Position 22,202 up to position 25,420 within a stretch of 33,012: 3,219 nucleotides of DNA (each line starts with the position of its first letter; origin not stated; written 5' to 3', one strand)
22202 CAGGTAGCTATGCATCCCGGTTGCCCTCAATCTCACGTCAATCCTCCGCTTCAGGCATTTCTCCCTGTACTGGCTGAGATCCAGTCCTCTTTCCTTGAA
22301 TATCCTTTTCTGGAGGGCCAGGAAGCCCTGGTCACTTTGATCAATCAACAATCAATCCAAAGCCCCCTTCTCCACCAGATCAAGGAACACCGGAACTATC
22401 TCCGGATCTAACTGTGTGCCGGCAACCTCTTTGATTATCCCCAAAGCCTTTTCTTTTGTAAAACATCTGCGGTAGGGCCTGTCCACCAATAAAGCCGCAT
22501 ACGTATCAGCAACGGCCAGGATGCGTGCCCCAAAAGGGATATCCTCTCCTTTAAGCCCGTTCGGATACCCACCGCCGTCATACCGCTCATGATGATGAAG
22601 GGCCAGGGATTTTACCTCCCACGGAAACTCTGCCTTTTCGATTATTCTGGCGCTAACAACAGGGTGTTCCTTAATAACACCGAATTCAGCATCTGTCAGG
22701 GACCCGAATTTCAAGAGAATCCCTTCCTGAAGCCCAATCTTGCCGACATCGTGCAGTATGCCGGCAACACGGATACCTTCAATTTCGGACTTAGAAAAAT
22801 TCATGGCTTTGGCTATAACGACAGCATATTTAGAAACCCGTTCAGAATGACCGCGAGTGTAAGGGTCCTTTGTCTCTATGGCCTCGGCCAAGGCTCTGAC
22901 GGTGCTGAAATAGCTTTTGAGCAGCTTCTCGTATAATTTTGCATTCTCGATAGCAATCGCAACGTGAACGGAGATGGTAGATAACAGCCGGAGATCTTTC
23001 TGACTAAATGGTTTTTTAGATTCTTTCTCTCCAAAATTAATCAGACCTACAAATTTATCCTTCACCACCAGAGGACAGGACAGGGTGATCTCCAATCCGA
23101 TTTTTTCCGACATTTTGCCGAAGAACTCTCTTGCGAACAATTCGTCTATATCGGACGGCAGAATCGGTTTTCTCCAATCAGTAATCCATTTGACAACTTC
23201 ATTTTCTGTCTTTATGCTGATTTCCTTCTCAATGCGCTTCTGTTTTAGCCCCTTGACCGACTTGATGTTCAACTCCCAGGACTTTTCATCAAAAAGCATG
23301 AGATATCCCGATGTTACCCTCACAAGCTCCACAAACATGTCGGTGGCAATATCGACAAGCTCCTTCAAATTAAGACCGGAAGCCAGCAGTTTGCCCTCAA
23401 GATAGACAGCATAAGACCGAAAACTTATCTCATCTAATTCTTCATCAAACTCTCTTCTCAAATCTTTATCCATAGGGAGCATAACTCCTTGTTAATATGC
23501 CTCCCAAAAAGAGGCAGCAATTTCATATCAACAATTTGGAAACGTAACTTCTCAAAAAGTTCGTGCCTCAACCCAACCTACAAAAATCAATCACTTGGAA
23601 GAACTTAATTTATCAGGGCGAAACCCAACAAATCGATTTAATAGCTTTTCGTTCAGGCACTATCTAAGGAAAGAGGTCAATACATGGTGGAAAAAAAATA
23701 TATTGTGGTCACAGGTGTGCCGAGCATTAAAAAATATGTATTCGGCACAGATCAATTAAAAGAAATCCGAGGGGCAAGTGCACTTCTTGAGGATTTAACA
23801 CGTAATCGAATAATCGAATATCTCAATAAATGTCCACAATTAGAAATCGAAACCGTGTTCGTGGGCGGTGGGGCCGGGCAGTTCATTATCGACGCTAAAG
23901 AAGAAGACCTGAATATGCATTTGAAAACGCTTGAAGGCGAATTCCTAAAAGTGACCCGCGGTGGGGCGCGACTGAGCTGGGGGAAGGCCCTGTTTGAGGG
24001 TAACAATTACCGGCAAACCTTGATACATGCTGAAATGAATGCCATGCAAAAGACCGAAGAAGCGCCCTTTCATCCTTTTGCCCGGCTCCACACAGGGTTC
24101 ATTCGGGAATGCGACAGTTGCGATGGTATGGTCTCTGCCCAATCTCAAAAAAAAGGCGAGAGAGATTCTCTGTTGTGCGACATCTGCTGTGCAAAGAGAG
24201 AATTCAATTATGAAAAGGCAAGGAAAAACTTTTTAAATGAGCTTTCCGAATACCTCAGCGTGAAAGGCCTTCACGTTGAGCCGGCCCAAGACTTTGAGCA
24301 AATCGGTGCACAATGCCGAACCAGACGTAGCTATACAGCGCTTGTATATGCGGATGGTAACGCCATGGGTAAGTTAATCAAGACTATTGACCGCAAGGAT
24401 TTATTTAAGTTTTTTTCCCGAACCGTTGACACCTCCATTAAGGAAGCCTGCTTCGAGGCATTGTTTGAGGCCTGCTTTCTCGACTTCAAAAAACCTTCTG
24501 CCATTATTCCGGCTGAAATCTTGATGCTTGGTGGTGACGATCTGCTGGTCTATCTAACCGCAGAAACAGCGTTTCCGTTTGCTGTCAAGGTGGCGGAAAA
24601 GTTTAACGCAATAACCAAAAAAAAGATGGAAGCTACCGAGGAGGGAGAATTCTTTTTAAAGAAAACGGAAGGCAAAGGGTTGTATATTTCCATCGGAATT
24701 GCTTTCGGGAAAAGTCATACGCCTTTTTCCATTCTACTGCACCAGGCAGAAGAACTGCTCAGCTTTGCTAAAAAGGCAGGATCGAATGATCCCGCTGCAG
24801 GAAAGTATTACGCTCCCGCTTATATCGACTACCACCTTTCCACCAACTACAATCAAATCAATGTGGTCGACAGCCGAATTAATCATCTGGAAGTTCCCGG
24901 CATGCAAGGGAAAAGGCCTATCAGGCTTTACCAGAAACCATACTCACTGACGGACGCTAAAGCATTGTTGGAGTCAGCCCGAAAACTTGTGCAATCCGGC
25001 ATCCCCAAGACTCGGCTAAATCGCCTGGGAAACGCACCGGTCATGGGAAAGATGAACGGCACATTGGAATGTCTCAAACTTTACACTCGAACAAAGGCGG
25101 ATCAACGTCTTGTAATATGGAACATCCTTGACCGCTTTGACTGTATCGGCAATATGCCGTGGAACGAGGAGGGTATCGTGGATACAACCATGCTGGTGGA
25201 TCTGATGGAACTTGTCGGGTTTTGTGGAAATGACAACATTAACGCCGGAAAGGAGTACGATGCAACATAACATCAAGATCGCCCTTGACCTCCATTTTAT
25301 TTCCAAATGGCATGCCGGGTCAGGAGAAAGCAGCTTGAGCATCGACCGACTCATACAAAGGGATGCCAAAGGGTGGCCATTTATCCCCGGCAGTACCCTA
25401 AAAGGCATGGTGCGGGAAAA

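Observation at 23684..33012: HD-less type III-D-like CRISPR effector operon whose only visible signalling output is a TIR-SAVED protein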

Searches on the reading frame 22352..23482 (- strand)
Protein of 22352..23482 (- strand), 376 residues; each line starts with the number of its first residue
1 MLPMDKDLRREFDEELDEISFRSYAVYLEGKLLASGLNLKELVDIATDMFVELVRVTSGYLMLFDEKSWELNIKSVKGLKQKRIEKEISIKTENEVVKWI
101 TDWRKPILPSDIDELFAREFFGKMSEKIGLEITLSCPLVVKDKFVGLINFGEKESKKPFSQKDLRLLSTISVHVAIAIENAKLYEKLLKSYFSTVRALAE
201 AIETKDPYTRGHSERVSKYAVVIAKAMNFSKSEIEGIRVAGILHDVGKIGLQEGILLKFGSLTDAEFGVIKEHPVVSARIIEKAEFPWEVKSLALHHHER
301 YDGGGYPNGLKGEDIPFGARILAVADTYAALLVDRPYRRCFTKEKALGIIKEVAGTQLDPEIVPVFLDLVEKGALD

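Call 13: search_protein_families(library=pfam, proteins=[window:22352-23482:-], max_evalue=0.001)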
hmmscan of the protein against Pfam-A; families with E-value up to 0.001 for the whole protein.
window:22352-23482:- (376 aa): 5 families
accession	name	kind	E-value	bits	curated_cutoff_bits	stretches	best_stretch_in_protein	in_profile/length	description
PF13487.12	HD_5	-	7.5e-39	133.6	27.2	1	197-362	2-170/170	HD domain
PF01966.28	HD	-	2.2e-20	73.5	22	1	211-330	3-115/116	HD domain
PF13492.12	GAF_3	-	1.5e-12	48.5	27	1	38-180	1-129/129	GAF domain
PF13185.12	GAF_2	-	6.6e-10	39.8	28.6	1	37-179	2-136/136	GAF domain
PF01590.32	GAF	-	3.8e-06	27.9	22.4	1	39-178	2-133/133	GAF domain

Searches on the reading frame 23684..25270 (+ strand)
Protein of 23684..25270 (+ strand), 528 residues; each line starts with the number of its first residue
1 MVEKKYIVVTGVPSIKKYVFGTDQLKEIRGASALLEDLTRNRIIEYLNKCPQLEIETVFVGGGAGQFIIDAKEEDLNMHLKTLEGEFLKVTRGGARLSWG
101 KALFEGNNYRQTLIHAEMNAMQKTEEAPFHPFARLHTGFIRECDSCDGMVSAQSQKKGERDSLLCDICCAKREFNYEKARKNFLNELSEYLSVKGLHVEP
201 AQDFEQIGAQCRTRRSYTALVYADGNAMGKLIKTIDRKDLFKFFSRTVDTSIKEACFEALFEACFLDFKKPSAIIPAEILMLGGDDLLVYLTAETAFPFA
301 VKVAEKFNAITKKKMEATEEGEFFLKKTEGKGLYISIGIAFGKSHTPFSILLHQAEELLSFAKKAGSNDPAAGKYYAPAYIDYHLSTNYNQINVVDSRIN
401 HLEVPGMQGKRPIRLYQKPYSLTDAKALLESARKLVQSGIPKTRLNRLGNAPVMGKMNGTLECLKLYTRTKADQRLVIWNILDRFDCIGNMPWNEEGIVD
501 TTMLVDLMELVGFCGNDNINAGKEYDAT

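Call 6: search_protein_families(library=pfam, proteins=[window:23684-25270:+], max_evalue=0.1)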
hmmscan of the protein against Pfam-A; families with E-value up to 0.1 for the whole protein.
window:23684-25270:+ (528 aa): 3 families
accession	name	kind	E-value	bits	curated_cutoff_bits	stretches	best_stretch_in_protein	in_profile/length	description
PF22335.1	Cas10-Cmr2_palm2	-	1.2e-14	55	27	1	217-368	1-129/133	Cas10/Cmr2, second palm domain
PF18211.6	Csm1_B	-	0.0006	20.1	26.4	1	25-93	7-78/94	Csm1 subunit domain B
PF00990.26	GGDEF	-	0.028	14.6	23.8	1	283-368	80-160/161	Diguanylate cyclase, GGDEF domain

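Call 7: search_protein_families(library=ncbifam, proteins=[window:23684-25270:+], max_evalue=0.1)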
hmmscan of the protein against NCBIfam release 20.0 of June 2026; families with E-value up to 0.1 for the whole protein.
window:23684-25270:+ (528 aa): 3 families
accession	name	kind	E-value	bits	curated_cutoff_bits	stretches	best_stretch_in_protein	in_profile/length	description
TIGR02577.1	cas_TM1794_Cmr2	equivalog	4e-15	55.6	79.4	1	178-364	339-510/510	type III-B CRISPR-associated protein Cas10/Cmr2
TIGR02578.2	cas_TM1811_Csm1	equivalog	2.3e-09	36.5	170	2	283-365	569-637/753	type III-A CRISPR-associated protein Cas10/Csm1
NF050064.1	BlResRespRegCbrR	equivalog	0.013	14.4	600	1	335-368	376-409/415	bile resistance response regulator CbrR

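Call 8: search_protein_families(library=padloc, proteins=[window:23684-25270:+], max_evalue=0.1)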
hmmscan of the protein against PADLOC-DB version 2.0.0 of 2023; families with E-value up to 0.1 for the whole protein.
window:23684-25270:+ (528 aa): 15 families
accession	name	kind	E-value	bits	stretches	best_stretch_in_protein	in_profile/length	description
PDLC00919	Cas10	-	8e-71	237.3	1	4-409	2-401/414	Cas10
PDLC01529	Cas10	-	9.3e-69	230.5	1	6-401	2-356/370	CAS-III; effector_LS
PDLC02057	Cas10d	-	4e-37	126.5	1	7-513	4-456/462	-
PDLC02058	Cas10d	-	1.9e-28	97.5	1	5-369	2-301/441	-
PDLC01422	Cas10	-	8.8e-21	72.5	1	171-372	247-405/519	CAS-III; effector_LS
PDLC01292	Cas10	-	2.6e-20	71.3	1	95-366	129-382/387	CAS-III; effector_LS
PDLC01444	Cas10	-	1.5e-19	68.3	2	196-375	380-511/605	CAS-III; effector_LS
PDLC00917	Cas10b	-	1.1e-15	55.6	1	178-364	339-510/510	"CRISPR-associated protein Cas10/Cmr2, subtype III-B"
PDLC01293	Cas10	-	6.2e-10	36.6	2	14-199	206-395/577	CAS-III; effector_LS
PDLC02054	Cas10b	-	1.4e-05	22.2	1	160-364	238-397/537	-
PDLC02055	Cas10b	-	0.00098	16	1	215-370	216-348/487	-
PDLC01418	Cas10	-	0.0013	15.2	1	218-374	243-391/551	CAS-III; effector_LS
PDLC02051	Cas10b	-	0.0031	14.8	1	196-368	225-370/479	-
PDLC00916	Cas10a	-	0.0042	14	0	28-169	272-421/650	"CRISPR-associated protein Cas10/Csm1, subtype III-A/MTUBE"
PDLC01739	Cas10a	-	0.034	10.6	0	269-316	553-593/731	-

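Call 27: search_solved_structures(query=window:23684-25270:+, max_evalue=0.01, show_alignments=2)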
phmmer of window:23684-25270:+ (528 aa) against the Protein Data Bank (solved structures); distinct sequences matched with E-value up to 0.01: 6.
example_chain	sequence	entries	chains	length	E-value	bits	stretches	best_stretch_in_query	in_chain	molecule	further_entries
8s9t_C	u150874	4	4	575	5.2e-08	35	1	216-429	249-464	Cas10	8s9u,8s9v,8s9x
8bmw_K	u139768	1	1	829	3.3e-06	29.1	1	6-306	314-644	CRISPR-associated protein Cas10 (Type III-D)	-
6ifn_A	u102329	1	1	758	0.0027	19.4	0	319-366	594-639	Type III-A CRISPR-associated protein Csm1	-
6ifk_A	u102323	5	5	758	0.0027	19.4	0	319-366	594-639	Type III-A CRISPR-associated protein Csm1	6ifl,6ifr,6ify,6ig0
6ifu_A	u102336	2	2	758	0.0027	19.4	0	319-366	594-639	Type III-A CRISPR-associated protein Csm1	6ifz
6nud_J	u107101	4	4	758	0.0055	18.5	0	25-193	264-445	CRISPR system single-strand-specific deoxyribonuclease Cas10/Csm1 (subtype III-A)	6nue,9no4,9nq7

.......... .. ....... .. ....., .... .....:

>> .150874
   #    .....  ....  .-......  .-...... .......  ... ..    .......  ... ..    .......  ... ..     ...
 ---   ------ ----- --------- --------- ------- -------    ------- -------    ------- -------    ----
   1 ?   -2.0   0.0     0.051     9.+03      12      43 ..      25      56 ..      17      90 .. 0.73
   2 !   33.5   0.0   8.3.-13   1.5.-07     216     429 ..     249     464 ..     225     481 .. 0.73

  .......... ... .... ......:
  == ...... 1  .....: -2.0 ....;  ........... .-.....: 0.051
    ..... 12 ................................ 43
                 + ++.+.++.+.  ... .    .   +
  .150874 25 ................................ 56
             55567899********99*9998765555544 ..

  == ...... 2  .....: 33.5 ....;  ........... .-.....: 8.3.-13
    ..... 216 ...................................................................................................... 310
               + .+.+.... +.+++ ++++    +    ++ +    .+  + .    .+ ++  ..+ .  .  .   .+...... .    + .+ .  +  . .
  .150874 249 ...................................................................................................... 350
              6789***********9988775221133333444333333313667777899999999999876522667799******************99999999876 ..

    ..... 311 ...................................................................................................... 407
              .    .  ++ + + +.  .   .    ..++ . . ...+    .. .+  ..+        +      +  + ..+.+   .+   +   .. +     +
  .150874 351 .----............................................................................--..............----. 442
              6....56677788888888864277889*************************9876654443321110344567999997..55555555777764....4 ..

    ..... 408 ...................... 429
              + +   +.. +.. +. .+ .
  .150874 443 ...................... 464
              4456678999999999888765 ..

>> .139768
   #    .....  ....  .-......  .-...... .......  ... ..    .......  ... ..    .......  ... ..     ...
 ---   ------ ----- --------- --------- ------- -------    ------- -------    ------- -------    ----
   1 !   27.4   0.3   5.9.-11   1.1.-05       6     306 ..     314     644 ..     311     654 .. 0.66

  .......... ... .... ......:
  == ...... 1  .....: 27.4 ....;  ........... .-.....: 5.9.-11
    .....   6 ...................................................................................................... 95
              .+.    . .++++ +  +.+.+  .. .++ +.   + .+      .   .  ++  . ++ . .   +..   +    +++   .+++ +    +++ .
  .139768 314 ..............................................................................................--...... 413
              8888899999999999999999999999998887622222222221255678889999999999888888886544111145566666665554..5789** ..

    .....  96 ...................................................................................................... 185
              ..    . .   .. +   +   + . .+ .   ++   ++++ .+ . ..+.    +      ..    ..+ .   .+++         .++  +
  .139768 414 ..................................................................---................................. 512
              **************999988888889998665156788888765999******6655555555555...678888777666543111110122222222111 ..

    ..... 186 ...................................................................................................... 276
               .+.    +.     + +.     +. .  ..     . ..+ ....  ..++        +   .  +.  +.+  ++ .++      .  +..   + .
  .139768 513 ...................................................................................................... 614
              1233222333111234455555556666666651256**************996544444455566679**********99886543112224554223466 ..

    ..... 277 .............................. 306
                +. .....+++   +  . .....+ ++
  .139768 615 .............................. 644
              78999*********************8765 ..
